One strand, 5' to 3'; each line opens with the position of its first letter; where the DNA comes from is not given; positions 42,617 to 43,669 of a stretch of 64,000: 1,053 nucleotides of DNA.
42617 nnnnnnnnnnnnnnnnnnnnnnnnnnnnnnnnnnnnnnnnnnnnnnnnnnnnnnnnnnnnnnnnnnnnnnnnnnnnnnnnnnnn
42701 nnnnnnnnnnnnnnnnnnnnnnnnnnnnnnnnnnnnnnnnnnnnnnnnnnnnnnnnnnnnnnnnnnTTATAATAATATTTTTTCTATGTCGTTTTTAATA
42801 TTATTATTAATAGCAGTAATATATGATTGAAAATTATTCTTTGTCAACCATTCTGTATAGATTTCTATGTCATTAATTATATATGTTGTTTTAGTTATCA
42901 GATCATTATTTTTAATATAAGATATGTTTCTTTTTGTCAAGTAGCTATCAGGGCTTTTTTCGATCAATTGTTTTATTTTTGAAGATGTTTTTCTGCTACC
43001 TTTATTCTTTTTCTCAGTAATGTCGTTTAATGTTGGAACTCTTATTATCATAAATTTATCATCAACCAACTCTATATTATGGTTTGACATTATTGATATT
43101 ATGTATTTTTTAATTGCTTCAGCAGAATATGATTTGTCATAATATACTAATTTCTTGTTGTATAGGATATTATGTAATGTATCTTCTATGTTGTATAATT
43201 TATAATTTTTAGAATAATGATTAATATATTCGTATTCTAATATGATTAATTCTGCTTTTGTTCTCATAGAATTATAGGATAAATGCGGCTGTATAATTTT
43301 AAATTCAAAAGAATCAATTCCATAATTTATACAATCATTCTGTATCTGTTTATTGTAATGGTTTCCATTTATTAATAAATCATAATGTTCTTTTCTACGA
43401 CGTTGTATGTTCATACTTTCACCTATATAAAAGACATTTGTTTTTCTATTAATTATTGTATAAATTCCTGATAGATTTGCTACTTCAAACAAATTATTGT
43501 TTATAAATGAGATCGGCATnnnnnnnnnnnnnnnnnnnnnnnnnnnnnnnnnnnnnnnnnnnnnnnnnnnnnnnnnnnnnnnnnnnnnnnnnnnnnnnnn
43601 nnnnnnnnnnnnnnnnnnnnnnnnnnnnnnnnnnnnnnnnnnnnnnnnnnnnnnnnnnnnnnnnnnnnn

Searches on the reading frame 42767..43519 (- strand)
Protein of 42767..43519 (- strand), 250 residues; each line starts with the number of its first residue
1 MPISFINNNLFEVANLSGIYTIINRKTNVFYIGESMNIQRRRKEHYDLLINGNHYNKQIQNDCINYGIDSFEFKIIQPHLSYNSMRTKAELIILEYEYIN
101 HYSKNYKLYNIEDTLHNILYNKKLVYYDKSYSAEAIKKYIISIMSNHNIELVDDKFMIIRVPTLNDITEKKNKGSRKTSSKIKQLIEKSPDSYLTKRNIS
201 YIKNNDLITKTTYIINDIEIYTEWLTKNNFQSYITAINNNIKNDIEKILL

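Call 11: search_protein_families(library=pfam, proteins=[window:42767-43519:-], max_evalue=0.01)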
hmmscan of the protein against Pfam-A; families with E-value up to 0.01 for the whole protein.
window:42767-43519:- (250 aa): 1 family
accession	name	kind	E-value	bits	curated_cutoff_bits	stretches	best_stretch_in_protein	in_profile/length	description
PF01541.30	GIY-YIG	-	2e-06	28.4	22.6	1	18-106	3-77/78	GIY-YIG catalytic domain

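Call 12: search_protein_families(library=phrogs, proteins=[window:42767-43519:-], max_evalue=0.01)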
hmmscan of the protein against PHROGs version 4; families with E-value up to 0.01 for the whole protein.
window:42767-43519:- (250 aa): 4 families
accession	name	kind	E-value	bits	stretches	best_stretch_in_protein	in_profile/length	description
phrog_7168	-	DNA, RNA and nucleotide metabolism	7.3e-08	33.2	1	18-237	3-221/284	homing endonuclease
phrog_314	-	DNA, RNA and nucleotide metabolism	3.3e-06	27.3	1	17-241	179-425/574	homing endonuclease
phrog_5123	-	DNA, RNA and nucleotide metabolism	0.00013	22.9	1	19-113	4-90/152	homing endonuclease with GIY-YIG motif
phrog_19446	-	DNA, RNA and nucleotide metabolism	0.00037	21.1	1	18-113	3-93/254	homing endonuclease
